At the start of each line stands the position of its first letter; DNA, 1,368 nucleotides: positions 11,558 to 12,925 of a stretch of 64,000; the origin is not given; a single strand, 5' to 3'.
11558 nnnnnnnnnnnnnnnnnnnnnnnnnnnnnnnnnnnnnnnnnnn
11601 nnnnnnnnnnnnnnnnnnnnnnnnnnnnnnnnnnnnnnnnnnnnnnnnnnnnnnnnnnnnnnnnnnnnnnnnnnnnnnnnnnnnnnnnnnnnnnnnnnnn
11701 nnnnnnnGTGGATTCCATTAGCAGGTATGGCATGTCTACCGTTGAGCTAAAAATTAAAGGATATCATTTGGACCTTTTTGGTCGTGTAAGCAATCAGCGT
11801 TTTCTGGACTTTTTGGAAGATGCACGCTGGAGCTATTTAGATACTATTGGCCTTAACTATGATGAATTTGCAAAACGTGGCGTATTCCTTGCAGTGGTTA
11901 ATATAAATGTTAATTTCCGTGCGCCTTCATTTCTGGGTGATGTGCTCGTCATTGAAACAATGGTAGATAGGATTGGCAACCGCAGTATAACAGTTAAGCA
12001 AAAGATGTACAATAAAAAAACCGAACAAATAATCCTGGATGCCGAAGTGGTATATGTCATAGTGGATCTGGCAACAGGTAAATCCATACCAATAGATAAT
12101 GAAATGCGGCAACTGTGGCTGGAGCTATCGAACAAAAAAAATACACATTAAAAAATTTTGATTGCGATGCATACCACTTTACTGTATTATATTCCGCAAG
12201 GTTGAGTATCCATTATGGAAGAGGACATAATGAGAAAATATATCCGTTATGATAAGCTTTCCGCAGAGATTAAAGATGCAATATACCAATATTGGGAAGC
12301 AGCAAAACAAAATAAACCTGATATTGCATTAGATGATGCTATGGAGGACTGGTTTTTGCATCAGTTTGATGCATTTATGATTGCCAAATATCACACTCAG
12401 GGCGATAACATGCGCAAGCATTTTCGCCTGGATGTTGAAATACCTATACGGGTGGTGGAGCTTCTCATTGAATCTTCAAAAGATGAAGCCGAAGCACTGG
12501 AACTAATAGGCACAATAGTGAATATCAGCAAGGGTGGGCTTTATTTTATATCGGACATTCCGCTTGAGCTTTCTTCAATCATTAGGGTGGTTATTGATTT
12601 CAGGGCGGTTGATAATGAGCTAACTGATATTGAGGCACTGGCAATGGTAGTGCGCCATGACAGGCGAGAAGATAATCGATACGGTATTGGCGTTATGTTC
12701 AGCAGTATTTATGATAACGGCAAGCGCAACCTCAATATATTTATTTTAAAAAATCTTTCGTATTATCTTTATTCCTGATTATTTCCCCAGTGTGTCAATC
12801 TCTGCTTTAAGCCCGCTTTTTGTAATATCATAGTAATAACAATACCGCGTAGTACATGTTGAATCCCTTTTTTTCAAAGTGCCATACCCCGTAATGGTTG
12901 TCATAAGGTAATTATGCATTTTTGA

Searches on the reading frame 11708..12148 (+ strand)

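Call 6: search_protein_families(library=pfam, proteins=[window:11708-12148:+], max_evalue=1)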
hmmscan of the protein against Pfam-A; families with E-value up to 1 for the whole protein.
window:11708-12148:+ (147 aa): 5 families
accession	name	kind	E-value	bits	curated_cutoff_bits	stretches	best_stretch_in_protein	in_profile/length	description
PF13279.12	4HBT_2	-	2.9e-20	73.4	25.5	1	21-135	6-120/122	Thioesterase-like superfamily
PF03061.28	4HBT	-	6.7e-13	49.2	20.6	1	26-107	3-77/79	Thioesterase superfamily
PF01643.23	Acyl-ACP_TE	-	2.9e-07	30.7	23.7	1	14-135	8-129/131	Acyl-ACP thioesterase N-terminal domain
PF09922.15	LiaF-like_C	-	0.02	15.2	29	1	65-114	58-107/114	Cell wall-active antibiotics response LiaF, C-terminal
PF22636.2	FlK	-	0.023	15.3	27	1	64-120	47-101/103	Fluoroacetyl-CoA-specific thioesterase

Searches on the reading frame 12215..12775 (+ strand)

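Call 6: search_protein_families(library=pfam, proteins=[window:12215-12775:+], max_evalue=1)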
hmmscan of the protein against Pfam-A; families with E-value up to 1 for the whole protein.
window:12215-12775:+ (187 aa): 2 families
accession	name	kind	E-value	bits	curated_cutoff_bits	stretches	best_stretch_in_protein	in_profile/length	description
PF07238.19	PilZ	-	5.3e-10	40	22.5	1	67-173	3-96/102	PilZ domain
PF21019.4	Spectrin_3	-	0.23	12.3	24.4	1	60-95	15-50/68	Spectrin-like repeat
